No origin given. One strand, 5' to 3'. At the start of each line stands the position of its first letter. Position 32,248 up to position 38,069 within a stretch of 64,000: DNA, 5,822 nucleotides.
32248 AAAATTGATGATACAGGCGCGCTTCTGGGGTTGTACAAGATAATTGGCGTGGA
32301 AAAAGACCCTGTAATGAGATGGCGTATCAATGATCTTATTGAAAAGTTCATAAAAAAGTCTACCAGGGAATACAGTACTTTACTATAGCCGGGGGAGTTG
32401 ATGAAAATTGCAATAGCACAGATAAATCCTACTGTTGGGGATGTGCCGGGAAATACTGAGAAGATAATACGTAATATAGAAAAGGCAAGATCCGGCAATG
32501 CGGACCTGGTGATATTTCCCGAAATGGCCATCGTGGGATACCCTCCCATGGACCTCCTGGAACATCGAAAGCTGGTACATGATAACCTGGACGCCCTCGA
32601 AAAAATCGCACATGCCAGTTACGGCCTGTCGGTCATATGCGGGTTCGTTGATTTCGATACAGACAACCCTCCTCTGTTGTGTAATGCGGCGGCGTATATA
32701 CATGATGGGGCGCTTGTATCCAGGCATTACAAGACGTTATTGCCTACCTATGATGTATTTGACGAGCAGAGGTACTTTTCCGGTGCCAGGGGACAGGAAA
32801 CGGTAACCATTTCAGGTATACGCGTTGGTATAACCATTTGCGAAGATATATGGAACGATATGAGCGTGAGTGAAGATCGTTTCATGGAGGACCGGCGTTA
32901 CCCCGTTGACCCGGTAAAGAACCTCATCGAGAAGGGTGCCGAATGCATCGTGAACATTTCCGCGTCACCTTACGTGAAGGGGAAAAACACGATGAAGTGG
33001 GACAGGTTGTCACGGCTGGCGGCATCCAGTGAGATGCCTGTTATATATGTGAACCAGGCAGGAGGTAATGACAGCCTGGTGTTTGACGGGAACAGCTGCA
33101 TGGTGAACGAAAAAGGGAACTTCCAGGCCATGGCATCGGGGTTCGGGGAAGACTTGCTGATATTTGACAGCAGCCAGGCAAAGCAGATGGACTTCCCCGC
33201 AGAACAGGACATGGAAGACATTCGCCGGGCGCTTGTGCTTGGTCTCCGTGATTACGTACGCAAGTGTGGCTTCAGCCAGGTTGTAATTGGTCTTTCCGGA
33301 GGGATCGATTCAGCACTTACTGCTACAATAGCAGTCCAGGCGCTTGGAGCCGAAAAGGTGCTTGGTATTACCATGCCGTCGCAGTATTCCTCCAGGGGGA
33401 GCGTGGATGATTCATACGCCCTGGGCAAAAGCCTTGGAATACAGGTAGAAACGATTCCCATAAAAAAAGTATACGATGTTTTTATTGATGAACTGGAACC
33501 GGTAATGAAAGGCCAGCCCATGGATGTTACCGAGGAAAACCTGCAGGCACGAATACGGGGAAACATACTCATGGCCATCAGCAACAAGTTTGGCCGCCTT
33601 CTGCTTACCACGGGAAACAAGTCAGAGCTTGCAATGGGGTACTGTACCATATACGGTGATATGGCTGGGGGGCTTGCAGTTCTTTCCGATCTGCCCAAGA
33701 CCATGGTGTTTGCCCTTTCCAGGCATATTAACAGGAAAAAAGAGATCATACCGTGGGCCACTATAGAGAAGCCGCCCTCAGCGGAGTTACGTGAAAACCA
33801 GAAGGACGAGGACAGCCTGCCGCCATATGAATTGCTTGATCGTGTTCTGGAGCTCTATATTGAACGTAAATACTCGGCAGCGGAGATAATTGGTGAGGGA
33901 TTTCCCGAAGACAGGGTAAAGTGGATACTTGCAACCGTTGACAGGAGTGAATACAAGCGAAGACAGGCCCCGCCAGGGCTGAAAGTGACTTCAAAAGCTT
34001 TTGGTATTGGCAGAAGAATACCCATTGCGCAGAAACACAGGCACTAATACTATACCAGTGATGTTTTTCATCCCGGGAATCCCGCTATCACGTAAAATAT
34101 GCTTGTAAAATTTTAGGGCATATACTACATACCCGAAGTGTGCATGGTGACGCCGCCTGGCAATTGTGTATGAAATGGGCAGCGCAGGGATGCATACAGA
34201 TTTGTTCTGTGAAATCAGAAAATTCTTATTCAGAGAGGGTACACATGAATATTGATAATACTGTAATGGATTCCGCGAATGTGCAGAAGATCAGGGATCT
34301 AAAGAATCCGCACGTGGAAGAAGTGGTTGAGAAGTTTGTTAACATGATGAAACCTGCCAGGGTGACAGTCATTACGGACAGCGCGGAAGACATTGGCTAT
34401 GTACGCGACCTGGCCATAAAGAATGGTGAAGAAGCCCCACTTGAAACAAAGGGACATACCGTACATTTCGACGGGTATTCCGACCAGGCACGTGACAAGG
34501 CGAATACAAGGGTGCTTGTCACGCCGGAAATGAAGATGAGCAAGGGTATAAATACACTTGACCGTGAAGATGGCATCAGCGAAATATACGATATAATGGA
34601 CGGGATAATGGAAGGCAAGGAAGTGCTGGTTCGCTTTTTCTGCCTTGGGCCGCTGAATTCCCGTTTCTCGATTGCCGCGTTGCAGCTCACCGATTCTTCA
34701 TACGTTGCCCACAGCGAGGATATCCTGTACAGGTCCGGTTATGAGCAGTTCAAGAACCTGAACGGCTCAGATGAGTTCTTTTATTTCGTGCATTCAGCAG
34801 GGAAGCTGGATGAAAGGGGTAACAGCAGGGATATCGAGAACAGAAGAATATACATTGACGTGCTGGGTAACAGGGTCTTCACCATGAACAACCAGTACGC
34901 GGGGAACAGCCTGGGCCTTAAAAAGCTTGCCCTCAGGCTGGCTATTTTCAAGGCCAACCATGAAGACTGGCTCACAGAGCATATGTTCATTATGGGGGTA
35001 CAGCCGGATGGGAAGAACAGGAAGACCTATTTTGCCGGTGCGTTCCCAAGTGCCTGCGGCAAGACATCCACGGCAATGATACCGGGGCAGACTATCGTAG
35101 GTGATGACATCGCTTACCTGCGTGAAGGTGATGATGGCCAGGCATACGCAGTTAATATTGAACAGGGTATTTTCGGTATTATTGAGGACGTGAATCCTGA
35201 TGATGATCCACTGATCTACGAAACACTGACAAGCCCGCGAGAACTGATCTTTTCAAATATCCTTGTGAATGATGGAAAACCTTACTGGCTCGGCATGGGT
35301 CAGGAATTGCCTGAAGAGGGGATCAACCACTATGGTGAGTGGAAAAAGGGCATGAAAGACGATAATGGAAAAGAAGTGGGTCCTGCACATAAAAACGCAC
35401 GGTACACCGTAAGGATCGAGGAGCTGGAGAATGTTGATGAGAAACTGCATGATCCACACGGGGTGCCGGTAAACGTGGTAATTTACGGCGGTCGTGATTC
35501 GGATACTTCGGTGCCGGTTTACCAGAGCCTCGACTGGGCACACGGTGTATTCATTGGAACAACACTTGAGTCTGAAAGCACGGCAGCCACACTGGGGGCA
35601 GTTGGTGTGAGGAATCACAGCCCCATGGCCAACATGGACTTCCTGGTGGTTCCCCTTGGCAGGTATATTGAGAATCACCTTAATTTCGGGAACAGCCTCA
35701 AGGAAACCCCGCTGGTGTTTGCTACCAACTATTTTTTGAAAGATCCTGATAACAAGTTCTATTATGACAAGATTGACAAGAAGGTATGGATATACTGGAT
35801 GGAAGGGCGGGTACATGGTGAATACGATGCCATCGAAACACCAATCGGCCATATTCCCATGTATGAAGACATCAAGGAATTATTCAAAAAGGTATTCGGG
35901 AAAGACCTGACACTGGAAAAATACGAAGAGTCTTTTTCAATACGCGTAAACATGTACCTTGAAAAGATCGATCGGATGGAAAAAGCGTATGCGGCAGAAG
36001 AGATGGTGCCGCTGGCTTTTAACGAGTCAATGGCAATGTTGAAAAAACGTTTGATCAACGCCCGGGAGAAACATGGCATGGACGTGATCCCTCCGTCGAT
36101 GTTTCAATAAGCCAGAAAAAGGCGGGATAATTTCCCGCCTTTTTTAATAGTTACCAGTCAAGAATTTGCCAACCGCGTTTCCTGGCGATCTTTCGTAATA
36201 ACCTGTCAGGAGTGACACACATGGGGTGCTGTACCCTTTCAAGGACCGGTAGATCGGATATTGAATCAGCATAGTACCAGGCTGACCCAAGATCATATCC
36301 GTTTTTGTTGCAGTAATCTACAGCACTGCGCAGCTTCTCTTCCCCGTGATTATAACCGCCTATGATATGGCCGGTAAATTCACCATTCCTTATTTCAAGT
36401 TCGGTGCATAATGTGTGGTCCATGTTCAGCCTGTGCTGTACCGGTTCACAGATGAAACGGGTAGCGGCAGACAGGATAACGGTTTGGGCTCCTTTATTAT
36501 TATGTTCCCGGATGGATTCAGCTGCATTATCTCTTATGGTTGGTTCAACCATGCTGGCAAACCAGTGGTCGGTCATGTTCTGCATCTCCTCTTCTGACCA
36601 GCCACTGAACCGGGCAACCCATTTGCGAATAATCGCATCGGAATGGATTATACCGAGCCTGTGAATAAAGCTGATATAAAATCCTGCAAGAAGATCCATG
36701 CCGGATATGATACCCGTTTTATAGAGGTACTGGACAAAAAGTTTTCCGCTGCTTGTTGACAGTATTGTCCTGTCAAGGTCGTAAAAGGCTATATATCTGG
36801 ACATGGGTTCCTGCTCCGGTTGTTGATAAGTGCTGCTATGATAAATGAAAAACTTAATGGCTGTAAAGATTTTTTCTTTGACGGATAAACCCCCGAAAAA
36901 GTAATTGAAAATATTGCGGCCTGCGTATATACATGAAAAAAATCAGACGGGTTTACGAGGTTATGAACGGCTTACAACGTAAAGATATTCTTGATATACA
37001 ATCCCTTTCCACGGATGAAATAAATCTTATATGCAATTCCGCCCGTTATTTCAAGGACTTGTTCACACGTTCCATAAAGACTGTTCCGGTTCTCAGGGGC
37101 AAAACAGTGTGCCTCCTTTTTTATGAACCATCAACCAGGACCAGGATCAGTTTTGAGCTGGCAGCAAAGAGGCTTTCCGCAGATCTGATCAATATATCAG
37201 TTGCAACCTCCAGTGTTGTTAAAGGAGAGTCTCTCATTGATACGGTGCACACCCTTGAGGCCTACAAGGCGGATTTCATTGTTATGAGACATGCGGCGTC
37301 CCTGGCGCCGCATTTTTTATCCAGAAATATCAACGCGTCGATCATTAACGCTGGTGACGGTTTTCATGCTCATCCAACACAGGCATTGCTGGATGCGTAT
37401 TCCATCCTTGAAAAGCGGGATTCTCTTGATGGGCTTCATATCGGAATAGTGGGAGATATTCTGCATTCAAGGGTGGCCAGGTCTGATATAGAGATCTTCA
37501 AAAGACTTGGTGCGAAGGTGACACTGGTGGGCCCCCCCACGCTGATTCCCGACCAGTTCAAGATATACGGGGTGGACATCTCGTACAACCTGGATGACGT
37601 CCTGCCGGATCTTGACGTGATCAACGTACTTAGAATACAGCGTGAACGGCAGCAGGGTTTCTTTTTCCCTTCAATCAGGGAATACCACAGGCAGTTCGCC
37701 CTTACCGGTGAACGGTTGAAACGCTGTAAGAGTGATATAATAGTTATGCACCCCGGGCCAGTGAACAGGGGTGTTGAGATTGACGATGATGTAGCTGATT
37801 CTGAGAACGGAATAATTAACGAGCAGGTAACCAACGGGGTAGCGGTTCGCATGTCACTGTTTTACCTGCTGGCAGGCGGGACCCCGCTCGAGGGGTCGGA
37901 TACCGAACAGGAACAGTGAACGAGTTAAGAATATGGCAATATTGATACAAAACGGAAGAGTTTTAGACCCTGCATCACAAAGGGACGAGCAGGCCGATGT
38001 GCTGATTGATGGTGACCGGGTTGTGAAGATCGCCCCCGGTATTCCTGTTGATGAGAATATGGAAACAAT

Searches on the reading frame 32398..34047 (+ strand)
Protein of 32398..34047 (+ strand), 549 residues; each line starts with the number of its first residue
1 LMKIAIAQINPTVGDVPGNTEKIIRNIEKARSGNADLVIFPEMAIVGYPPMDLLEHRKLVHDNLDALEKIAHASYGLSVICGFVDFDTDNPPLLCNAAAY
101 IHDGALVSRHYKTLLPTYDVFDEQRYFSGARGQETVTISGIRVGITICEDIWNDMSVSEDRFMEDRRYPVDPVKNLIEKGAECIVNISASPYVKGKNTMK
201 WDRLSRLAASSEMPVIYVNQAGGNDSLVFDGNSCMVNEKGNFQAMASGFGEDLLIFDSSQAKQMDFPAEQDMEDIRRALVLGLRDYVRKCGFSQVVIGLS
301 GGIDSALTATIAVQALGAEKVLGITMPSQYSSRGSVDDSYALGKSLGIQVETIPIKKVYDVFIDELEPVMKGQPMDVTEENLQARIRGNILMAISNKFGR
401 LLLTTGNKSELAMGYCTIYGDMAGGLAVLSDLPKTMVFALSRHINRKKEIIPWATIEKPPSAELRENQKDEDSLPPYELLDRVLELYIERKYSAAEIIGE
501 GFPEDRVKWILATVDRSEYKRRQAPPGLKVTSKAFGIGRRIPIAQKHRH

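Call 44: search_protein_families(library=pfam, proteins=[window:32398-34047:+], max_evalue=0.00001)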
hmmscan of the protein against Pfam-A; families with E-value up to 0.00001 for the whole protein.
window:32398-34047:+ (549 aa): 2 families
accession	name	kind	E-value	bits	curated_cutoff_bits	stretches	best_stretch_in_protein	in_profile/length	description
PF02540.23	NAD_synthase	-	3.4e-76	256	21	1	277-524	3-242/242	NAD synthase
PF00795.27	CN_hydrolase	-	3.2e-28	99.2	23.2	2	3-154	1-155/256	Carbon-nitrogen hydrolase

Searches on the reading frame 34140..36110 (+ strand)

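Call 44: search_protein_families(library=pfam, proteins=[window:34140-36110:+], max_evalue=0.00001)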
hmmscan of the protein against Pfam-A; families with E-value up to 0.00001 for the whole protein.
window:34140-36110:+ (656 aa): 2 families
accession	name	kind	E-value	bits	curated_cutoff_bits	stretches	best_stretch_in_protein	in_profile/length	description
PF00821.23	PEPCK_GTP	-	3.1e-110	368.7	23.8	1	277-637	1-357/357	Phosphoenolpyruvate carboxykinase C-terminal P-loop domain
PF17297.7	PEPCK_N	-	1.4e-57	195.3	23.8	1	63-272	3-217/218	Phosphoenolpyruvate carboxykinase N-terminal domain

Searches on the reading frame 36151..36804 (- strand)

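Call 44: search_protein_families(library=pfam, proteins=[window:36151-36804:-], max_evalue=0.00001)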
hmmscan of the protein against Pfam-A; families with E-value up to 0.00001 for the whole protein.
window:36151-36804:- (217 aa): 1 family
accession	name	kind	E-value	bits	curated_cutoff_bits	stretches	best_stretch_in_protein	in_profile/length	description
PF12710.13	HAD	-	1.5e-33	117.3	27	1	6-189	1-189/189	haloacid dehalogenase-like hydrolase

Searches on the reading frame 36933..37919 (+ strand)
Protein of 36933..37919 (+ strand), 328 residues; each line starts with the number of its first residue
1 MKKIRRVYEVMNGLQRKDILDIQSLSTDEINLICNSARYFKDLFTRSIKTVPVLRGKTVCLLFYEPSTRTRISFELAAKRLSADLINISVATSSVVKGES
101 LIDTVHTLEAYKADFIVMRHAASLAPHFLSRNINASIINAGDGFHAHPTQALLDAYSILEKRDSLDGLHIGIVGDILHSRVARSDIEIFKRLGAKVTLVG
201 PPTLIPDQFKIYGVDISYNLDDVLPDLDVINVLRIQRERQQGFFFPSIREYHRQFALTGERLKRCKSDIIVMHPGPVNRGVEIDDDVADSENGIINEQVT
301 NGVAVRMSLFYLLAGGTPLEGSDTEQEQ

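Call 45: search_protein_families(library=pfam, proteins=[window:36933-37919:+], max_evalue=0.00001)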
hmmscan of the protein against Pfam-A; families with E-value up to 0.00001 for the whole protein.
window:36933-37919:+ (328 aa): 2 families
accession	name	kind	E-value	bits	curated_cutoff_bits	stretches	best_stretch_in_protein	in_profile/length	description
PF02729.26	OTCace_N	-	1.7e-41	142.2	29.9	1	17-160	1-148/148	Aspartate/ornithine carbamoyltransferase, carbamoyl-P binding domain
PF00185.30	OTCace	-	1.6e-25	90.4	29.4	1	166-313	1-157/157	Aspartate/ornithine carbamoyltransferase, Asp/Orn binding domain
